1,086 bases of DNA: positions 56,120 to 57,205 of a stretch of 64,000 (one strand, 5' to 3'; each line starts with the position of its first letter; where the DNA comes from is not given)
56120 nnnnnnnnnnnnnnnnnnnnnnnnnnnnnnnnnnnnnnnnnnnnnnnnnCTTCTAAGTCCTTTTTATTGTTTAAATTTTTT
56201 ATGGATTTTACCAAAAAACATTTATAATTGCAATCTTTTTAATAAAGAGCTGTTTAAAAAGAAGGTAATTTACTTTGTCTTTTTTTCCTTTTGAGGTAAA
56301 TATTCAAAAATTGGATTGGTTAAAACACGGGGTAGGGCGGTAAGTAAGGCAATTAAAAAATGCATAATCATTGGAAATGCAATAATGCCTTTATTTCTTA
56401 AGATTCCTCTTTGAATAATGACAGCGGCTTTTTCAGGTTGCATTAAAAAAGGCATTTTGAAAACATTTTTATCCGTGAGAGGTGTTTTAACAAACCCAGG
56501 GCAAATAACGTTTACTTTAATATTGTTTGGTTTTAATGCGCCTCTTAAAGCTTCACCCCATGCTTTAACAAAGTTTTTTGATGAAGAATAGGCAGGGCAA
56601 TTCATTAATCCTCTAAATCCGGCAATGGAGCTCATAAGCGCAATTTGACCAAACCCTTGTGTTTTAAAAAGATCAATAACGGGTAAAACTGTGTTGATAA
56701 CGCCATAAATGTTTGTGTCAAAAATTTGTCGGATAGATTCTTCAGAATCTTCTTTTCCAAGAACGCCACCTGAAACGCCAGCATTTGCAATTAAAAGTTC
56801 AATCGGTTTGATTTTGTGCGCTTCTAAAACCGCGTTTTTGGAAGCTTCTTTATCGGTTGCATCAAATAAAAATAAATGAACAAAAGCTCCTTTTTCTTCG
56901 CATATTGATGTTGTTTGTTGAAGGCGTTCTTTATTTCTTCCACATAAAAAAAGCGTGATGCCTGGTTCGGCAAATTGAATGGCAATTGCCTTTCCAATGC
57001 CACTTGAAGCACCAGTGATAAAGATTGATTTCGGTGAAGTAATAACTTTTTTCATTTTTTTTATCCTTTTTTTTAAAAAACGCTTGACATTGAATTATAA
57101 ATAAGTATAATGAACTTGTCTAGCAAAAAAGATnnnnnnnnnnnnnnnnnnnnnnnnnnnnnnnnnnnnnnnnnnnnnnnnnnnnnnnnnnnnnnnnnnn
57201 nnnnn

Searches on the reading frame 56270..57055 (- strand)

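Call 53: search_protein_families(library=pfam, proteins=[window:56270-57055:-], max_evalue=0.00001)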
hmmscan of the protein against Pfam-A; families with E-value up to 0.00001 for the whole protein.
window:56270-57055:- (261 aa): 3 families
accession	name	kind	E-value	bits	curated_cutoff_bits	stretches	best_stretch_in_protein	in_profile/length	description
PF00106.31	adh_short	-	6e-46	156.8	26.6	1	9-196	1-189/195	short chain dehydrogenase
PF13561.12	adh_short_C2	-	4.7e-28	98.8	27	1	15-197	1-184/236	Enoyl-(Acyl carrier protein) reductase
PF08659.16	KR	-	2.2e-11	44.5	22.6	1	11-171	3-164/180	KR domain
